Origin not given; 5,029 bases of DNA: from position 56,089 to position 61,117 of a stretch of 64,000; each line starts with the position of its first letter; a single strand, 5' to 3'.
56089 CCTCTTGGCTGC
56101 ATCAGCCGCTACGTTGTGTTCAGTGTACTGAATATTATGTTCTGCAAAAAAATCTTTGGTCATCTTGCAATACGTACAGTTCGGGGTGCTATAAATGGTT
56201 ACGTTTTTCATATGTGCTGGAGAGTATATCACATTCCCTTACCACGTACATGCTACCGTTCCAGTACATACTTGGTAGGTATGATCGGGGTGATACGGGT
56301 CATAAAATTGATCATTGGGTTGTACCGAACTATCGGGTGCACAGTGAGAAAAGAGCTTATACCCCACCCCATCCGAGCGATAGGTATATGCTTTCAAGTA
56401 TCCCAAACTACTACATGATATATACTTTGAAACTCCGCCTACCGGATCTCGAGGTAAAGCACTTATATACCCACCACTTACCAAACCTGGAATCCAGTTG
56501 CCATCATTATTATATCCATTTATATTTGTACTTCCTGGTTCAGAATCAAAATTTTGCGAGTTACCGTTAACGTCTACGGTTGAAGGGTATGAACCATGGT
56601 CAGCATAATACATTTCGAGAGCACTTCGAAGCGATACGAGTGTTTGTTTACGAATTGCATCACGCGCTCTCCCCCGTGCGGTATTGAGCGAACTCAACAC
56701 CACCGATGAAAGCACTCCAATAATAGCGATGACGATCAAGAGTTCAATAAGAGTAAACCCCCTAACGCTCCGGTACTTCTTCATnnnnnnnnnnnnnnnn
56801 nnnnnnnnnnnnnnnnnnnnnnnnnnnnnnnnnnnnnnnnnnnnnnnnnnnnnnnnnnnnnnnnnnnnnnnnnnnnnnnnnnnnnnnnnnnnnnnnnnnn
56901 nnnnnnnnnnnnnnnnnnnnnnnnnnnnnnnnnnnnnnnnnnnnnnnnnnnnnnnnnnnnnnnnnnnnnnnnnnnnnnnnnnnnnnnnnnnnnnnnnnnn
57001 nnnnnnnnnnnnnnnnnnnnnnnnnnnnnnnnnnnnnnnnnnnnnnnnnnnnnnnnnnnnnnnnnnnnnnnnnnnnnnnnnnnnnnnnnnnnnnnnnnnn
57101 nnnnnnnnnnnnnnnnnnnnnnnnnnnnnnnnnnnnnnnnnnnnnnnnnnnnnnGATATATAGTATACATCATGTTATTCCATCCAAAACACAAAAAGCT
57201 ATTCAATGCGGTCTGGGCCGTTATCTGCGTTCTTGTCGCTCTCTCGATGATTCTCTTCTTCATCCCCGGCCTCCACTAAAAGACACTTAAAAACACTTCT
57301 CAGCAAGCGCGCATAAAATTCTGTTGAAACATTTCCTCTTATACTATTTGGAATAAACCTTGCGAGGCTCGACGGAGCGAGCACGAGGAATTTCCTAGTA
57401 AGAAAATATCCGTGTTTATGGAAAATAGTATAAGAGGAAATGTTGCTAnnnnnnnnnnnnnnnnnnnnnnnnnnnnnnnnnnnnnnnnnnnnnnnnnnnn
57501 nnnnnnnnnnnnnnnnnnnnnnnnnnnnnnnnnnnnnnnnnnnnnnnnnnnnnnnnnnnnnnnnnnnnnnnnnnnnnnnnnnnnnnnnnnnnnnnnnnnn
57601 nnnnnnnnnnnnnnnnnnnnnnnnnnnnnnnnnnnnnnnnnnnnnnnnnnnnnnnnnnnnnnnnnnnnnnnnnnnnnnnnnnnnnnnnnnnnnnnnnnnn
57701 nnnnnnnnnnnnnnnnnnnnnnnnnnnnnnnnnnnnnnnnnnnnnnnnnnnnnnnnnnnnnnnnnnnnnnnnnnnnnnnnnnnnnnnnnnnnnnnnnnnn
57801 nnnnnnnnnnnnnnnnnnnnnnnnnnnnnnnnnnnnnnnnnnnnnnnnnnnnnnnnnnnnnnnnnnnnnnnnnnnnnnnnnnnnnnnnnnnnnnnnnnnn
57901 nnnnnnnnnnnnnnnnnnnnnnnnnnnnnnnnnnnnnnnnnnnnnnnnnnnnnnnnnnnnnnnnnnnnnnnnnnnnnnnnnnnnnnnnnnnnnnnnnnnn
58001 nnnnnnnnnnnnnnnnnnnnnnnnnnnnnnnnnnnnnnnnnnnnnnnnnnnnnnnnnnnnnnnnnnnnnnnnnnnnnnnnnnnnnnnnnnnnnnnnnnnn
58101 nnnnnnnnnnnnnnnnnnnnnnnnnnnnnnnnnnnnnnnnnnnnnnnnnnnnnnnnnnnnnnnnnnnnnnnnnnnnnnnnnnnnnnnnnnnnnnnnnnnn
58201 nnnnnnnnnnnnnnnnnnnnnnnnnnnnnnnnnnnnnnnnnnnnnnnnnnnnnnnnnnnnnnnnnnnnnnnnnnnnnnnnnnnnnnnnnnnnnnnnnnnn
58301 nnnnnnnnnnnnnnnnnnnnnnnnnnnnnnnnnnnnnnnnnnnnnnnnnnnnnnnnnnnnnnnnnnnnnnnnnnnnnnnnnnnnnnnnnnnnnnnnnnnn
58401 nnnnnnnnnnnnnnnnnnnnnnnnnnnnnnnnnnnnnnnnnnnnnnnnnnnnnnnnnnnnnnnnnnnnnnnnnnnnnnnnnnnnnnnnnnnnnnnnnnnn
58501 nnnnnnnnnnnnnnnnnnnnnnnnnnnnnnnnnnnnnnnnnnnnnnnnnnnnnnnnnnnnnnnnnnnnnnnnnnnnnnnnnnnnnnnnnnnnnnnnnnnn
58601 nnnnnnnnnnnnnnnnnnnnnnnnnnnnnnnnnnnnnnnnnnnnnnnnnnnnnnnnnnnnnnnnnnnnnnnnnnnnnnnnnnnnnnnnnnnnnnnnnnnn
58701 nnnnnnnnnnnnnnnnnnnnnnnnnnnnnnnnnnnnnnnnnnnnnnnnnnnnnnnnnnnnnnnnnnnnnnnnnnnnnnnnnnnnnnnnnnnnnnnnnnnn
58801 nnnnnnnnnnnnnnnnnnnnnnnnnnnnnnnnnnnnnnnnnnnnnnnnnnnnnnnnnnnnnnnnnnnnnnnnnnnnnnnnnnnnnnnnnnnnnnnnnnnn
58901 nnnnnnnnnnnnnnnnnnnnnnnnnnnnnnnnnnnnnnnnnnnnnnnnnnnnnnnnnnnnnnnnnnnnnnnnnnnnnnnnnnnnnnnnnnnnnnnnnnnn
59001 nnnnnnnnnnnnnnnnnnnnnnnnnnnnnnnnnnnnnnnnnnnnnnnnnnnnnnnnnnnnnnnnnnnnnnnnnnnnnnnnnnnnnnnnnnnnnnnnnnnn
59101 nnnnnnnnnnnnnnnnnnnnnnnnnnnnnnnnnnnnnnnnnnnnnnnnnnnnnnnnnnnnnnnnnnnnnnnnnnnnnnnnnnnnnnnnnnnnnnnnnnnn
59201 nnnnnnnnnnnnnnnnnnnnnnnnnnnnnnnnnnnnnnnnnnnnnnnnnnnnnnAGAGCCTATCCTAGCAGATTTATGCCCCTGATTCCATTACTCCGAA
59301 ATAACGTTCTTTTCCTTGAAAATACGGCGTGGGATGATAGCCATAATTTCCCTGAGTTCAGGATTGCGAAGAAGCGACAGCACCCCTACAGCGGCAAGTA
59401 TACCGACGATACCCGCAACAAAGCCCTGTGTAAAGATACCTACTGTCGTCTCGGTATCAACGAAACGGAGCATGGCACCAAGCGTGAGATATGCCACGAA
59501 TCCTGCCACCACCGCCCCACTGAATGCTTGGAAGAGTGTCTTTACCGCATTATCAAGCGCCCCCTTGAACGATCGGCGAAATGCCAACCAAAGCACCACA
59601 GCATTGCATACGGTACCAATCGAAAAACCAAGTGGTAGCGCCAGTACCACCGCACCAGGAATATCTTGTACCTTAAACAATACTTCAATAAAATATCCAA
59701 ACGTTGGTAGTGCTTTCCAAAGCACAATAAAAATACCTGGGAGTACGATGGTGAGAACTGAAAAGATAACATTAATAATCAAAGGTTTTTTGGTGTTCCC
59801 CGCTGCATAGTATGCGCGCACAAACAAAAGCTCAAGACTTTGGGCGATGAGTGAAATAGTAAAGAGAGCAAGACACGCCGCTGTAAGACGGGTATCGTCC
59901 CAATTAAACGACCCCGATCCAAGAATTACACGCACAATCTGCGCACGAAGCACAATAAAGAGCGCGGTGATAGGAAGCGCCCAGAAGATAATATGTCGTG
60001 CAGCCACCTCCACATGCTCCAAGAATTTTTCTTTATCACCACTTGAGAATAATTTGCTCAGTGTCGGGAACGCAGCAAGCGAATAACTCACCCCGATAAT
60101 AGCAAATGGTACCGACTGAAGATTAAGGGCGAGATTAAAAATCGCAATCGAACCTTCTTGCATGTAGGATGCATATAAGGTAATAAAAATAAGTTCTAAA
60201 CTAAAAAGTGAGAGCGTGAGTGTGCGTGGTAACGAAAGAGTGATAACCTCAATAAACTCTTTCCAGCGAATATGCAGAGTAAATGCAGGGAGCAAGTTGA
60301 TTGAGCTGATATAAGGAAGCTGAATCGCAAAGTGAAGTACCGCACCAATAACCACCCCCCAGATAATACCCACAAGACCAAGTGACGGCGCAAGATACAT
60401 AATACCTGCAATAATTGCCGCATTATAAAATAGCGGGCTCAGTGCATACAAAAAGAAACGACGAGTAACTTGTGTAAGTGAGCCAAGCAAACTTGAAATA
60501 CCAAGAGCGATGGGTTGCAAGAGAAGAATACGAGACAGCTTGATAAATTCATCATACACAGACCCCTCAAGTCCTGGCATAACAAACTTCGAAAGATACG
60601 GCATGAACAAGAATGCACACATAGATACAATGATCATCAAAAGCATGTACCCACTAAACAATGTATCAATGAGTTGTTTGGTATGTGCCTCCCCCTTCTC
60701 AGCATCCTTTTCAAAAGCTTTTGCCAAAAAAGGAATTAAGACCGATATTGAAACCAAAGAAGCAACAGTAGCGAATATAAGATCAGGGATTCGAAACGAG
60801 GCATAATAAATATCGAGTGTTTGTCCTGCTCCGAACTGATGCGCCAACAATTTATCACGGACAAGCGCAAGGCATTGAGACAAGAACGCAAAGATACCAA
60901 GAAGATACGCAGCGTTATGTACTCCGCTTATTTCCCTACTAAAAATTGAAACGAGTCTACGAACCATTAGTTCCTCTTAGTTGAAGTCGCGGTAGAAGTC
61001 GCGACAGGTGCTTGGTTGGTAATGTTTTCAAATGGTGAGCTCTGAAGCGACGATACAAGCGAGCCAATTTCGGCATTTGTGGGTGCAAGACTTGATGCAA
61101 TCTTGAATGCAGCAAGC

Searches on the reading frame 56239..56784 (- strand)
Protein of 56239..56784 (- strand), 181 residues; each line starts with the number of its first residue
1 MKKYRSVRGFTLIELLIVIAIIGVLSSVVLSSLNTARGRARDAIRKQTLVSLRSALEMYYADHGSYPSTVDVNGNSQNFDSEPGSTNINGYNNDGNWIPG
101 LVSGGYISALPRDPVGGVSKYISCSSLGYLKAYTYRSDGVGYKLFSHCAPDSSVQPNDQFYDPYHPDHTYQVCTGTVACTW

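Call 80: search_protein_families(library=ncbifam, proteins=[window:56239-56784:-], max_evalue=0.001)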
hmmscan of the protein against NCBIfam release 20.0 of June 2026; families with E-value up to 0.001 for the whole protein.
window:56239-56784:- (181 aa): 7 families
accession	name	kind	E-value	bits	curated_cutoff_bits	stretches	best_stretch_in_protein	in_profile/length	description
TIGR01710.1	typeII_sec_gspG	equivalog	1.7e-14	54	88.85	1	8-139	1-119/134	type II secretion system major pseudopilin GspG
TIGR01708.2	typeII_sec_gspH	equivalog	1.1e-08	35.3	80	1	8-40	2-36/169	type II secretion system minor pseudopilin GspH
NF007862.0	PRK10574.1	equivalog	3.8e-08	33.6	138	1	7-68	4-65/145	prepilin peptidase-dependent pilin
NF041013.1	T4P_ComGE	equivalog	3.8e-08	33.3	49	1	6-78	2-75/83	competence type IV pilus minor pilin ComGE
TIGR02532.1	IV_pilin_GFxxxE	domain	5e-08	32.5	16.3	1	8-30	2-24/24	prepilin-type N-terminal cleavage/methylation domain-containing protein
NF041775.1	typeIV_PilA_Myxo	equivalog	9.1e-08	32.3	400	1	7-68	10-71/214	type IV pilin protein PilA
NF040999.1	pilin_ComGC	equivalog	1.3e-05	25.3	75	1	8-71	2-65/84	competence type IV pilus major pilin ComGC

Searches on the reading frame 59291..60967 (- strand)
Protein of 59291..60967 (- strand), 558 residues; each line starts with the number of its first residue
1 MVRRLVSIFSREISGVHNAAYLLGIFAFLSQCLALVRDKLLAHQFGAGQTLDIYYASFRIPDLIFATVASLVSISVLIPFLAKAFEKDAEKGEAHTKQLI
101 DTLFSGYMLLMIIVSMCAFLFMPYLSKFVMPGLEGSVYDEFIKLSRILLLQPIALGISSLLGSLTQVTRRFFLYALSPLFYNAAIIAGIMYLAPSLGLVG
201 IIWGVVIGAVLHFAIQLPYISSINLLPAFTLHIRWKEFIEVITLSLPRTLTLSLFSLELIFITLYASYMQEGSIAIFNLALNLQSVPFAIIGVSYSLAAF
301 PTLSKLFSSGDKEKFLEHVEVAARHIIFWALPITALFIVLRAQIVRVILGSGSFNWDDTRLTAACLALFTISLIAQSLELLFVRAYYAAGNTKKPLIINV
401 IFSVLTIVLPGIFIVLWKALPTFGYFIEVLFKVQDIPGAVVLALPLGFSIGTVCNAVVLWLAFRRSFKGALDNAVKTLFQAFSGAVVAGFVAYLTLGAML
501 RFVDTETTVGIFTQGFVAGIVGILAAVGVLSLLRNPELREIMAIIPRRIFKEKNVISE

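Call 71: search_protein_families(library=pfam, proteins=[window:59291-60967:-], max_evalue=0.01)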
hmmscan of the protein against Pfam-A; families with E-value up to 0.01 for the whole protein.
window:59291-60967:- (558 aa): 2 families
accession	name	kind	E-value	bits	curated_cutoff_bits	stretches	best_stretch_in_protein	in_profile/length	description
PF03023.19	MurJ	-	1e-63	216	27.4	1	41-497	1-434/451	Lipid II flippase MurJ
PF13440.11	Polysacc_synt_3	-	6.9e-08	32.5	23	1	95-351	42-286/293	Polysaccharide biosynthesis protein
